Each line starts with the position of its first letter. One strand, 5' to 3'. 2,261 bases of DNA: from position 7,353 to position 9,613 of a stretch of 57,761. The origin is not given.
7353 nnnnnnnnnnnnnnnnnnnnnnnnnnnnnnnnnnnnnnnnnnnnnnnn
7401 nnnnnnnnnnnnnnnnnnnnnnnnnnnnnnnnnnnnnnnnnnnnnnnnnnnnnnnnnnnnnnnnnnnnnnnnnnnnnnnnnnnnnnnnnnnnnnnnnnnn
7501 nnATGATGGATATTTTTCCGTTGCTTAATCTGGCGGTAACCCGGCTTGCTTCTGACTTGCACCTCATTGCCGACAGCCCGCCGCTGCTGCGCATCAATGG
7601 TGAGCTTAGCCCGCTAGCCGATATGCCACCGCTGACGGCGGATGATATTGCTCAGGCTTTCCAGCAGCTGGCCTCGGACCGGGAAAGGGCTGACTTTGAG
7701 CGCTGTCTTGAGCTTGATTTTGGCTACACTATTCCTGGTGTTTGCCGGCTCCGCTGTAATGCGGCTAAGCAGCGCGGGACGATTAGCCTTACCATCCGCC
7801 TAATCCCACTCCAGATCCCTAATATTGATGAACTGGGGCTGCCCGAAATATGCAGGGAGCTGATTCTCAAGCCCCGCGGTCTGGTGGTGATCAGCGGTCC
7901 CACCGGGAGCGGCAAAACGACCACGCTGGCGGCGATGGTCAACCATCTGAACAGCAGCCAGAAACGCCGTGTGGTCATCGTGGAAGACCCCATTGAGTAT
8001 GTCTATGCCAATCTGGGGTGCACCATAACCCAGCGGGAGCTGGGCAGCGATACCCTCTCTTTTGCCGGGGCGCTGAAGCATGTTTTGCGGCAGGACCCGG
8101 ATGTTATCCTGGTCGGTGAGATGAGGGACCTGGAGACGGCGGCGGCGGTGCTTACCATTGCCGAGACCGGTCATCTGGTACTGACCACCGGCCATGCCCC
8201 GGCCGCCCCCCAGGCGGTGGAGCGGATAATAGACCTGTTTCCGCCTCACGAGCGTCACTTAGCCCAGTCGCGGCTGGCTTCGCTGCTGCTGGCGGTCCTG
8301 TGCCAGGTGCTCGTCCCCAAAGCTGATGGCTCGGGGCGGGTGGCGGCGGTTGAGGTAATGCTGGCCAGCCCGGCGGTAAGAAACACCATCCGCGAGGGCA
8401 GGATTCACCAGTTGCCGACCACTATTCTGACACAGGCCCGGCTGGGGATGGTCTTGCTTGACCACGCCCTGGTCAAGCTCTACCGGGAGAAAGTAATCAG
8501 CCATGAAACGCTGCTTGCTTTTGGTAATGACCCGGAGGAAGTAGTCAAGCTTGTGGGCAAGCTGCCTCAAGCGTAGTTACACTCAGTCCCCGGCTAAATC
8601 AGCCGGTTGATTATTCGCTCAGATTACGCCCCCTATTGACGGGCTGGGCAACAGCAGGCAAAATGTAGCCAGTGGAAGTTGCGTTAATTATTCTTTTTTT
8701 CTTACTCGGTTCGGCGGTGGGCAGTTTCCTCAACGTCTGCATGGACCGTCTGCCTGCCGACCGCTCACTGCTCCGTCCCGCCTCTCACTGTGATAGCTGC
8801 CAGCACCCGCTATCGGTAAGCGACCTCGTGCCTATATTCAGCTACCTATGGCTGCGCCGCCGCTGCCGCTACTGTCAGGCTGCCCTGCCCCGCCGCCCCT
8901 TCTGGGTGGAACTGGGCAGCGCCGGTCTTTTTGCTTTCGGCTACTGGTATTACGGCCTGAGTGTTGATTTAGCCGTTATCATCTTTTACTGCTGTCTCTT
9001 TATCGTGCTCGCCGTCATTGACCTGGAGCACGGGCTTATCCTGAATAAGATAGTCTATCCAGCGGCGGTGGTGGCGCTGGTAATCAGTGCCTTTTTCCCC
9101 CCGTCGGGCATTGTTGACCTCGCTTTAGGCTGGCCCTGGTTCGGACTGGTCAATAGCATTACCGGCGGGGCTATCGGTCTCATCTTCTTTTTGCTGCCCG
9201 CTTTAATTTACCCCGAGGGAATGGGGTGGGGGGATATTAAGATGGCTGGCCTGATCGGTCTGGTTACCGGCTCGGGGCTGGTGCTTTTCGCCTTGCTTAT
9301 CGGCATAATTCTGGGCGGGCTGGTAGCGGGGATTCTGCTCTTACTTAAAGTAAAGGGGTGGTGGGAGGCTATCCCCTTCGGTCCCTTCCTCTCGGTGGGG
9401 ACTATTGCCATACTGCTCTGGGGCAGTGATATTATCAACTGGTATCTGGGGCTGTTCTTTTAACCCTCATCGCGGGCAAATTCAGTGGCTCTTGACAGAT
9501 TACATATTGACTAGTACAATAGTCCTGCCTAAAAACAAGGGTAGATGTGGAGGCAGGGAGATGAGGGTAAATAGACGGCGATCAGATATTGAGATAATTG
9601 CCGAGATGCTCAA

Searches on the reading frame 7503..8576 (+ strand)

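Call 29: search_protein_families(library=pfam, proteins=[window:7503-8576:+], max_evalue=0.001)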
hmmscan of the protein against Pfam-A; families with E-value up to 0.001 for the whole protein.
window:7503-8576:+ (357 aa): 11 families
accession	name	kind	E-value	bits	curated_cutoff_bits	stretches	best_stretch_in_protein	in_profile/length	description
PF00437.27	T2SSE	-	2.1e-42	145.6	24.9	1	107-304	120-317/370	Type II/IV secretion system protein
PF13401.12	AAA_22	-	8.4e-06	26.6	27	1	124-211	4-80/130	AAA domain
PF13604.12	AAA_30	-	8.9e-06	26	27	1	116-230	9-123/191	AAA domain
PF25199.1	nSTAND_NTPase5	-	2e-05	24.9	34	1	124-166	40-82/145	Novel STAND NTPase 5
PF13191.12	AAA_16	-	2.9e-05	25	32.6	1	126-175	25-64/167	AAA ATPase domain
PF04851.21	ResIII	-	9.1e-05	22.9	22.5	1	126-162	24-61/164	Type III restriction enzyme, res subunit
PF20720.3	nSTAND3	-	9.7e-05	22.5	27.2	1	121-163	13-54/155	Novel STAND NTPase 3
PF02492.25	cobW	-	0.00033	20.7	20.7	1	128-162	3-36/180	CobW/HypB/UreG, nucleotide-binding domain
PF13476.12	AAA_23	-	0.00053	21.1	27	1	125-145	19-39/201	AAA domain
PF13245.12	AAA_19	-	0.00055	20.5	25.1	0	125-159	11-46/134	AAA domain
PF13555.12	AAA_29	-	0.00085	19.5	27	0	122-155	19-52/61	P-loop containing region of AAA domain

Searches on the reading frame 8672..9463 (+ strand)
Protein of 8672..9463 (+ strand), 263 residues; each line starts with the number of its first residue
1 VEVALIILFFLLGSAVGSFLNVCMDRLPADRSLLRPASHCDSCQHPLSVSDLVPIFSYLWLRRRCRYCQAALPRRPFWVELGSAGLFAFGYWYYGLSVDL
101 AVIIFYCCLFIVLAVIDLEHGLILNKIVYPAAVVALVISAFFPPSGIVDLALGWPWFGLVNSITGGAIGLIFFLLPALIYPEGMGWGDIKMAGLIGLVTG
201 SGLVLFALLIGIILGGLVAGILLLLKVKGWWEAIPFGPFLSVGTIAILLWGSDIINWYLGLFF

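Call 29: search_protein_families(library=pfam, proteins=[window:8672-9463:+], max_evalue=0.001)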
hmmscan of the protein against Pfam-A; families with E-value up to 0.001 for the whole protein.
window:8672-9463:+ (263 aa): 2 families
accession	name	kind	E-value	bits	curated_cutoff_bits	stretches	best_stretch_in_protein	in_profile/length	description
PF06750.18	A24_N_bact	-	1.7e-28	99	23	1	11-93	1-83/84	Bacterial Peptidase A24 N-terminal domain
PF01478.23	Peptidase_A24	-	1.6e-14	54.7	26.5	1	104-219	1-103/104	Type IV leader peptidase family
